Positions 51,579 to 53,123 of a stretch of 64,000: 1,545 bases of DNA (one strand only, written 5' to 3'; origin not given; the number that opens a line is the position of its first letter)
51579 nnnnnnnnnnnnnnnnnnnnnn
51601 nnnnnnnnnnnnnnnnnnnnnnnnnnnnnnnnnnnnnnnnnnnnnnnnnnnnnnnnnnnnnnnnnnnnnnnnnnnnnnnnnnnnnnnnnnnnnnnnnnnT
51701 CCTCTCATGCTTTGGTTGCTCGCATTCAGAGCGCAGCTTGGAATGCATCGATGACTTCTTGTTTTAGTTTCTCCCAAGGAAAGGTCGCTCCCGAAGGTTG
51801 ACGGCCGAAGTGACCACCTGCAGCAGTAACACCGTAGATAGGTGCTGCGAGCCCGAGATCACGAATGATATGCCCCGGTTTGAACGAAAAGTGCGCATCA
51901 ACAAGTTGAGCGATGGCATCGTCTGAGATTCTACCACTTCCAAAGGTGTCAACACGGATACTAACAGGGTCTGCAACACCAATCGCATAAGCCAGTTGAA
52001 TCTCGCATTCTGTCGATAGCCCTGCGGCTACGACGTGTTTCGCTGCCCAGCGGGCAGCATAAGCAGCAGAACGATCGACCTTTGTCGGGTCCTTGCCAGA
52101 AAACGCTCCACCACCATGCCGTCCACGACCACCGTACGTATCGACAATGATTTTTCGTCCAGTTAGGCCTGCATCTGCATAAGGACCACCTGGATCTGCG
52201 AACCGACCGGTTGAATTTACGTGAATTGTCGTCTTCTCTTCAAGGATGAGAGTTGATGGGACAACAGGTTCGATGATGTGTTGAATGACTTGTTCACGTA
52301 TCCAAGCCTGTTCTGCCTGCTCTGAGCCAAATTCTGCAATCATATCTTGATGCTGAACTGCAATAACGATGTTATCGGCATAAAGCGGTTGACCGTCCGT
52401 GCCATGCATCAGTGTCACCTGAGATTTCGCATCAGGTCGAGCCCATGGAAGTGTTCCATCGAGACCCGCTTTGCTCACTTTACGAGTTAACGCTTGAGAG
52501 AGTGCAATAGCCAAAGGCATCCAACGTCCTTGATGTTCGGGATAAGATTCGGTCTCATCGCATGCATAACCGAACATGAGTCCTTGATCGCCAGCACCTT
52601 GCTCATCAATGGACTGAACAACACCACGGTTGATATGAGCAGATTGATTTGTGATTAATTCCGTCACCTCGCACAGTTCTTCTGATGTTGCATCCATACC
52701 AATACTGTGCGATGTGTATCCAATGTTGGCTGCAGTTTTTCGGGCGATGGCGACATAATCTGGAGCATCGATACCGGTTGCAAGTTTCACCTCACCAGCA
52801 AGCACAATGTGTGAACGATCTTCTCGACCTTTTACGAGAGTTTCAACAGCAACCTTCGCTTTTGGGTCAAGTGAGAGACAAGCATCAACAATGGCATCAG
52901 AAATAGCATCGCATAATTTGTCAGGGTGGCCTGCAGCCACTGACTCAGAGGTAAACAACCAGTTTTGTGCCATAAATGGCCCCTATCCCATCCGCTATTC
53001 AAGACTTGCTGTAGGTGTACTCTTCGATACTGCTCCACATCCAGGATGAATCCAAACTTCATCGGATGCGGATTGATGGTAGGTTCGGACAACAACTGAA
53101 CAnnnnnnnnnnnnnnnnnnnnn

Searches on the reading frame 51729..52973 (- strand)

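Call 20: search_protein_families(library=pfam, proteins=[window:51729-52973:-], max_evalue=0.001)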
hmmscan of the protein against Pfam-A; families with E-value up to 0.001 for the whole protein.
window:51729-52973:- (415 aa): 3 families
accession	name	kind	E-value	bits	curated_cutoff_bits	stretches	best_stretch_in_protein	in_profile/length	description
PF02773.21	S-AdoMet_synt_C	-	3.3e-62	208.9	25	1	262-402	2-138/138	S-adenosylmethionine synthetase, C-terminal domain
PF02772.21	S-AdoMet_synt_M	-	1e-34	119.6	29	1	124-258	1-120/120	S-adenosylmethionine synthetase, central domain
PF00438.25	S-AdoMet_synt_N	-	7.2e-29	100.7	33.1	1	5-111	2-98/99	S-adenosylmethionine synthetase, N-terminal domain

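Call 62: search_protein_families(library=ncbifam, proteins=[window:51729-52973:-], max_evalue=0.00001)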
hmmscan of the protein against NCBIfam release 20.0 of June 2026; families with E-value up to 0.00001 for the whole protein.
window:51729-52973:- (415 aa): 1 family
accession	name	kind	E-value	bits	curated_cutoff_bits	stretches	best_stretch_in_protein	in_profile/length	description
TIGR01034.1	metK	equivalog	5.4e-132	440.3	309.4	1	6-405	1-369/377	methionine adenosyltransferase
